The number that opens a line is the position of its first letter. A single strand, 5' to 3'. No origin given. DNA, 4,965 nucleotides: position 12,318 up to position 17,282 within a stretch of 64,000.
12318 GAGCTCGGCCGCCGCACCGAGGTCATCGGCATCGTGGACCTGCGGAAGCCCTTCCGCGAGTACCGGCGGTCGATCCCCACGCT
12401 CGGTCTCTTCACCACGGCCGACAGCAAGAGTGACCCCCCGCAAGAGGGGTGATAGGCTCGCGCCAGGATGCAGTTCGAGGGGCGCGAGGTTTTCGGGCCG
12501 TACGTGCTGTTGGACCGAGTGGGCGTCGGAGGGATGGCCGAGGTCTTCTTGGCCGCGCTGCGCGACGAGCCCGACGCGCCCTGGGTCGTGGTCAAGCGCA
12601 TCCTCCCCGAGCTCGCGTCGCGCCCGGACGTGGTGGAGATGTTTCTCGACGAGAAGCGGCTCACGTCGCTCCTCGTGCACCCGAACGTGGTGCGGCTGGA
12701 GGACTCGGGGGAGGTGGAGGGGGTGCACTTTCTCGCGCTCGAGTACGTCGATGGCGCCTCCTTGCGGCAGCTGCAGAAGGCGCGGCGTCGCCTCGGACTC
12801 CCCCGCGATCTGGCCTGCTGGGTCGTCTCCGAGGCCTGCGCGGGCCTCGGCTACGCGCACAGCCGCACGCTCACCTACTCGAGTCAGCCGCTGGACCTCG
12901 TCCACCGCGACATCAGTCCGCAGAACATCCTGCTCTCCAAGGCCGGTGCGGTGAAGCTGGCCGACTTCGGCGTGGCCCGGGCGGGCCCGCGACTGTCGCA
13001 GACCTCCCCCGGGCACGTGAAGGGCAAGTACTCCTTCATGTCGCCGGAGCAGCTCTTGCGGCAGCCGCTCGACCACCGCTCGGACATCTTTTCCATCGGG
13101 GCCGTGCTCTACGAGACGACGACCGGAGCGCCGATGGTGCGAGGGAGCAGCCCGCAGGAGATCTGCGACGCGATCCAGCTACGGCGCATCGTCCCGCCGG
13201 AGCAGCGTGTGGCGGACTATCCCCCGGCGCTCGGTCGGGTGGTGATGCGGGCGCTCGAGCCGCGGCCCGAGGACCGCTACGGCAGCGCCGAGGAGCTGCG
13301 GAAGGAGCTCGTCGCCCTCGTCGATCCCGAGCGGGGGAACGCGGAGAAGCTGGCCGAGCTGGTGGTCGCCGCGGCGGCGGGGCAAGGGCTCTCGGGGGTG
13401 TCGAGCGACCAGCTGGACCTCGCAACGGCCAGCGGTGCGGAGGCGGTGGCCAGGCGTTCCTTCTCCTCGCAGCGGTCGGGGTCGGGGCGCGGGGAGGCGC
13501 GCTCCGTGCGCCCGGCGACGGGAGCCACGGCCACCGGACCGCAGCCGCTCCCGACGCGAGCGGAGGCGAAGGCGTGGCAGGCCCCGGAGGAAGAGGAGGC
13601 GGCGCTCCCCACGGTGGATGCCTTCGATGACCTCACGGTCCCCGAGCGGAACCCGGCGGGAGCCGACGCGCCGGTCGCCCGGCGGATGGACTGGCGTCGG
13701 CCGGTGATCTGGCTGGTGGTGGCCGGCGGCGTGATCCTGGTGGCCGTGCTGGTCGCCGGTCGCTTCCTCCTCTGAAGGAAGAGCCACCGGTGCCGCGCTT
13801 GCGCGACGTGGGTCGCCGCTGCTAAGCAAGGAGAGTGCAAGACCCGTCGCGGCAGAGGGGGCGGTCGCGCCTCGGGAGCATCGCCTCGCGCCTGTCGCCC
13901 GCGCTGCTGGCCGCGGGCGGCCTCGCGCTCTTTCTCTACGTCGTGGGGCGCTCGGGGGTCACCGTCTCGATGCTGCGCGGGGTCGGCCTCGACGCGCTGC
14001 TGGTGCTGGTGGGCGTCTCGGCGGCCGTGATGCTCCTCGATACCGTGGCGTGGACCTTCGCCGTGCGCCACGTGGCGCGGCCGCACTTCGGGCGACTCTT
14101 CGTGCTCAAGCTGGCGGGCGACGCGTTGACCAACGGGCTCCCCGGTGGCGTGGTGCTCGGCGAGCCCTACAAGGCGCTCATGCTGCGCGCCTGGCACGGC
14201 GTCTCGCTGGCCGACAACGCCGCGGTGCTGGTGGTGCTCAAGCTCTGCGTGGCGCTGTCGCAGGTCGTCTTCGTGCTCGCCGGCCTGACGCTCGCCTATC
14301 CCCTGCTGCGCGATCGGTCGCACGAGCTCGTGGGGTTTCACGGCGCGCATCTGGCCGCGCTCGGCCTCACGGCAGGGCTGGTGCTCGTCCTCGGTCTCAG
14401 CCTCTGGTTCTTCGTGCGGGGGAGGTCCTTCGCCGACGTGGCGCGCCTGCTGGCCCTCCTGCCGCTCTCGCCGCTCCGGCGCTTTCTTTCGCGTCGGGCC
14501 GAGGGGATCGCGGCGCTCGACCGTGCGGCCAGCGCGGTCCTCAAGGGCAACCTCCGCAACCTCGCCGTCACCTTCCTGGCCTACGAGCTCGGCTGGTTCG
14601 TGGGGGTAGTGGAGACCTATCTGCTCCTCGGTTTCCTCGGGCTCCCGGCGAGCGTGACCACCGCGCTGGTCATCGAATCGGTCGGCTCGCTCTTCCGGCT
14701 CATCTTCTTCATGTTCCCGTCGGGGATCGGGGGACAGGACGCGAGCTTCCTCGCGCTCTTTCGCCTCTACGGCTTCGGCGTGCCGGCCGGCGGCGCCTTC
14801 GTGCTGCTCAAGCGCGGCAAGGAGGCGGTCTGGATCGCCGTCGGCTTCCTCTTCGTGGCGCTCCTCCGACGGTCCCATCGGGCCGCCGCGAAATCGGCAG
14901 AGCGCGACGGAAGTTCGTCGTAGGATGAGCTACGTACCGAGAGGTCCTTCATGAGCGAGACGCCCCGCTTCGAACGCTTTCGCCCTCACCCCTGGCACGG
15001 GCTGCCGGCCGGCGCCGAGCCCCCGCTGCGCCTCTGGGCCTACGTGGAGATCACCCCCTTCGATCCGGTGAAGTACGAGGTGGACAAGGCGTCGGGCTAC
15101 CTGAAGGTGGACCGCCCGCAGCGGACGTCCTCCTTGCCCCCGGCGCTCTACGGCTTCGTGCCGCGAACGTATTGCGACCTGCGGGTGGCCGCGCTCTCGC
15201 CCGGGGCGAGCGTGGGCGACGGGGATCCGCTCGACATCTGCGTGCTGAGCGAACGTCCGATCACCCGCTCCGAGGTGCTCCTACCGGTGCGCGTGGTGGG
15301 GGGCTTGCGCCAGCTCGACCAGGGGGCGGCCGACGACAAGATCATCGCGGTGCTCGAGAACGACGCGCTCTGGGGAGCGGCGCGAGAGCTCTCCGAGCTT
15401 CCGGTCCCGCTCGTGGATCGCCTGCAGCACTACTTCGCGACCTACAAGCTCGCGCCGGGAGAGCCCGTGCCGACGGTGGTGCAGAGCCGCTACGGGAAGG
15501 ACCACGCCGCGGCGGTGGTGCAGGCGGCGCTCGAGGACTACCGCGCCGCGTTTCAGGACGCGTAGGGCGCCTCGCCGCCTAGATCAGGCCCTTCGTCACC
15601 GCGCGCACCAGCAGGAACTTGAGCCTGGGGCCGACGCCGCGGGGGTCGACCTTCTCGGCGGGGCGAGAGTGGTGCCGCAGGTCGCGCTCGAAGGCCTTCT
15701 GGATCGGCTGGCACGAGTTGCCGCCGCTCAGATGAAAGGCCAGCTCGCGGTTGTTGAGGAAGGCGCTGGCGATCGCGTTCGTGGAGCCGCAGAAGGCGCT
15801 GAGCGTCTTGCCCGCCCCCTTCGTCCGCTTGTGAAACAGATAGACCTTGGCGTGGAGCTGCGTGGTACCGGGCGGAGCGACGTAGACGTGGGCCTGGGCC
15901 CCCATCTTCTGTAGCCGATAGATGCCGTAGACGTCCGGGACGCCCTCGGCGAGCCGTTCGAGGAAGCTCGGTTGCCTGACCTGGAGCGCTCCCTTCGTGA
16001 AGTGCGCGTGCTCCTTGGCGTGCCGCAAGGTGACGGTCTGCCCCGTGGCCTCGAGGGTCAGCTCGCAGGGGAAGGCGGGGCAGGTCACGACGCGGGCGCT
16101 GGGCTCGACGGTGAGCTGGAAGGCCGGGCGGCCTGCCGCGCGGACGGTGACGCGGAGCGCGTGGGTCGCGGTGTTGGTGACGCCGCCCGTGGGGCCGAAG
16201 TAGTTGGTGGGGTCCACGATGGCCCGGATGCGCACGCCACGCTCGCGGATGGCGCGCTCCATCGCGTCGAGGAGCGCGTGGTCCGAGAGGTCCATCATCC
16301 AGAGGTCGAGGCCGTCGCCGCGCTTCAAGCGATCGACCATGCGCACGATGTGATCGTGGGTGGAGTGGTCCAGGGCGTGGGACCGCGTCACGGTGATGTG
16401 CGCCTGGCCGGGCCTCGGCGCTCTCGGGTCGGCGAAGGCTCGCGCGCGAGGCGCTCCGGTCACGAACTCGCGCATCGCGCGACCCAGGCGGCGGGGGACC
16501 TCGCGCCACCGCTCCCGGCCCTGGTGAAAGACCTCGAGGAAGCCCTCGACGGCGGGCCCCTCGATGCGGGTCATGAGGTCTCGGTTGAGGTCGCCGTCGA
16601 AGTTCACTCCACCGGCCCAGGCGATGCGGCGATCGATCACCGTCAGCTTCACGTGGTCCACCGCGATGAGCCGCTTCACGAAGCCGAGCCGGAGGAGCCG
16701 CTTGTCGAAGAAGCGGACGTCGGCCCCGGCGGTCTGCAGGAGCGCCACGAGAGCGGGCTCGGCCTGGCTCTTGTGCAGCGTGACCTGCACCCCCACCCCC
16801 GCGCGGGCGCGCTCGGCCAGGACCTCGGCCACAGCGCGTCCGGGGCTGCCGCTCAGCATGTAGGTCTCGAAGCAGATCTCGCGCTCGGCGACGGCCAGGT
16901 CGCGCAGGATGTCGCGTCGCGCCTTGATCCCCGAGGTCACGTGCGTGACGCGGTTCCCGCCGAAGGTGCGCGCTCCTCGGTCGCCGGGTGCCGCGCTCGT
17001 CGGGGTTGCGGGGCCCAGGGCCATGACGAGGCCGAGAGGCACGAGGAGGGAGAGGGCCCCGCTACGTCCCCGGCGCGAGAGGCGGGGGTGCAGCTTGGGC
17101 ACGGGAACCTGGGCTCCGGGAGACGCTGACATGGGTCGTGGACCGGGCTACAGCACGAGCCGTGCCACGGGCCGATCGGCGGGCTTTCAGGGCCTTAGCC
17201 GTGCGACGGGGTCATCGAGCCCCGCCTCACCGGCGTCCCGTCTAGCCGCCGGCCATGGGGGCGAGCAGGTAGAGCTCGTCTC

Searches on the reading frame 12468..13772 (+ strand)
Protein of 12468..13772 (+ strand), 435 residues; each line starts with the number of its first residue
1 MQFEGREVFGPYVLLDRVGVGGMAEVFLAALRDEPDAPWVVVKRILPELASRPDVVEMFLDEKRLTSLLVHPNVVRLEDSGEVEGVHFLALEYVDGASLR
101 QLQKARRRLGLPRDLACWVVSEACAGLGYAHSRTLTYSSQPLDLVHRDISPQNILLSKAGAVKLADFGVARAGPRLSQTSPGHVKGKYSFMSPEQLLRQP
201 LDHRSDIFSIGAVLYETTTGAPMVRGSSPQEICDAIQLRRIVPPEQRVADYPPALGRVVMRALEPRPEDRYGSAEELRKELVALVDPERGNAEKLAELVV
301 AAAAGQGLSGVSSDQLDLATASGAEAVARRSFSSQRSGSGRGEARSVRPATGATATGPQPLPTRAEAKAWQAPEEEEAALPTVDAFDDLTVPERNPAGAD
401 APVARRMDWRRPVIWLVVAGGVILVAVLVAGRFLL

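Call 3: search_protein_families(library=pfam, proteins=[window:12468-13772:+], max_evalue=1)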
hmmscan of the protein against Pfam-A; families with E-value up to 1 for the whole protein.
window:12468-13772:+ (435 aa): 7 families
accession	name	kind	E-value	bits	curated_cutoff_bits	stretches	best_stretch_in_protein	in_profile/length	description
PF00069.31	Pkinase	-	7.6e-33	114.4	31.7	1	12-277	1-258/263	Protein kinase domain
PF07714.23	PK_Tyr_Ser-Thr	-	2.2e-26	93.2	23.1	1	15-271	4-249/258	Protein tyrosine and serine/threonine kinase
PF01636.29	APH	-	9.2e-05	22.7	23.2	1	139-176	165-203/239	Phosphotransferase enzyme family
PF03109.22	ABC1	-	0.0032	17.1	22.9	1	88-171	144-215/244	ABC1 atypical kinase-like domain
PF17667.7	Pkinase_fungal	-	0.011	14.9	24.1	1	144-203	308-370/387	Fungal protein kinase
PF14531.12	Kinase-like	-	0.025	14.3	25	1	140-173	162-196/289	Kinase-like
PF12330.14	Haspin_kinase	-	0.073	12.5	25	1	140-173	223-256/364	Haspin like kinase domain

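Call 95: search_protein_families(library=padloc, proteins=[window:12468-13772:+], max_evalue=0.01)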
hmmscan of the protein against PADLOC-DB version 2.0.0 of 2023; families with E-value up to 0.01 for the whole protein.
window:12468-13772:+ (435 aa): 33 families (the best 25 are shown)
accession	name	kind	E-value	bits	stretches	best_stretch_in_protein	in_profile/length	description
PDLC04042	PD-T4-6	-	4.3e-63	211.7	1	7-290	6-278/292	-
PDLC04061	PD-T4-6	-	4.3e-62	209.3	1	10-429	16-373/510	-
PDLC04053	PD-T4-6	-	9.5e-59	197.4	1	6-291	5-278/311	-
PDLC04060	PD-T4-6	-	7.3e-57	191.3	1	8-288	6-273/486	-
PDLC04054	PD-T4-6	-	1.9e-54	183.4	1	4-354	5-334/347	-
PDLC04043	PD-T4-6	-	1.1e-52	177.6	1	6-358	11-357/452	-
PDLC04052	PD-T4-6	-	4.4e-51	172.6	1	12-303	11-295/496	-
PDLC04138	mad6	-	1.4e-50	170.9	1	7-297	48-326/659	mads_6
PDLC04047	PD-T4-6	-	9e-50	167.6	1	1-295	1-283/327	-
PDLC04041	PD-T4-6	-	8.9e-49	164.9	1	8-367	26-364/443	-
PDLC04039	PD-T4-6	-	3e-45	153.1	1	8-429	12-398/458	-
PDLC04064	PD-T4-6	-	1e-44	151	1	9-286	19-282/369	-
PDLC04048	PD-T4-6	-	1.4e-44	151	1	8-296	8-284/354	-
PDLC04040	PD-T4-6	-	2.9e-44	149.7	1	18-334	2-306/547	-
PDLC04057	PD-T4-6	-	6.8e-44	148.6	1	7-299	5-285/443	-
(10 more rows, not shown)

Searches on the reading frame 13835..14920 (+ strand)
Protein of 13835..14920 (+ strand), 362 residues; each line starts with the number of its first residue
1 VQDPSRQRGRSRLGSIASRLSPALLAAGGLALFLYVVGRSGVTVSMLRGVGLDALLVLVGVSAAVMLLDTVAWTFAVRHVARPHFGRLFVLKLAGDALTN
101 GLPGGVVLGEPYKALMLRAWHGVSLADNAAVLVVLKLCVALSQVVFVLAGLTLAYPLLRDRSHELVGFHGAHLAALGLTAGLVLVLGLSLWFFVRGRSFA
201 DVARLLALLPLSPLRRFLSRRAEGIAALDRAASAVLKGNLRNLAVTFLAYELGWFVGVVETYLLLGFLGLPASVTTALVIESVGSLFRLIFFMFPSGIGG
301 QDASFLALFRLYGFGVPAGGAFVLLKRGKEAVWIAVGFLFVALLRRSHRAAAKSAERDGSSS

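Call 58: search_protein_families(library=pfam, proteins=[window:13835-14920:+], max_evalue=0.001)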
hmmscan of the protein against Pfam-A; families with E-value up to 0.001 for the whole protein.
window:13835-14920:+ (362 aa): 1 family
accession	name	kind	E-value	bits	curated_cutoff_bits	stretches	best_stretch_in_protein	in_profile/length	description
PF03706.18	LPG_synthase_TM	-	4.3e-18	66.2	33.4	1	29-328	11-292/302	Lysylphosphatidylglycerol synthase TM region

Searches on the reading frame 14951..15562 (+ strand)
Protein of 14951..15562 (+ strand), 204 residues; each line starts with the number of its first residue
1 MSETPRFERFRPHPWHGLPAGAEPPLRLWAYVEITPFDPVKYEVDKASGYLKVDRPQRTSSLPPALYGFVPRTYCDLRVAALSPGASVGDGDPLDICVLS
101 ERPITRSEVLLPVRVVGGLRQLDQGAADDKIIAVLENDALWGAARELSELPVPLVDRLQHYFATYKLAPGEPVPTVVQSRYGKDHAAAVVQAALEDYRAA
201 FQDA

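Call 58: search_protein_families(library=pfam, proteins=[window:14951-15562:+], max_evalue=0.001)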
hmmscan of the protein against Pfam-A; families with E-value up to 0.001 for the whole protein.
window:14951-15562:+ (204 aa): 1 family
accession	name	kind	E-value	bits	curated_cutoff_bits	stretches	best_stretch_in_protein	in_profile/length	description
PF00719.24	Pyrophosphatase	-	3.6e-39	134.5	23.5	1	31-197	2-152/153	Inorganic pyrophosphatase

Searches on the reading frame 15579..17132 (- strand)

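Call 58: search_protein_families(library=pfam, proteins=[window:15579-17132:-], max_evalue=0.001)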
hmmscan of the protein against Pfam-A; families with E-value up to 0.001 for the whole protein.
window:15579-17132:- (517 aa): 2 families
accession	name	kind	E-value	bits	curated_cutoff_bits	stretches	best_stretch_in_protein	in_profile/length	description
PF13091.12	PLDc_2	-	1.1e-18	67.8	27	2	273-484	10-131/132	PLD-like domain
PF09565.16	RE_NgoFVII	-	0.00038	20.2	23.8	1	423-483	90-147/162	NgoFVII restriction endonuclease N-terminal PLD domain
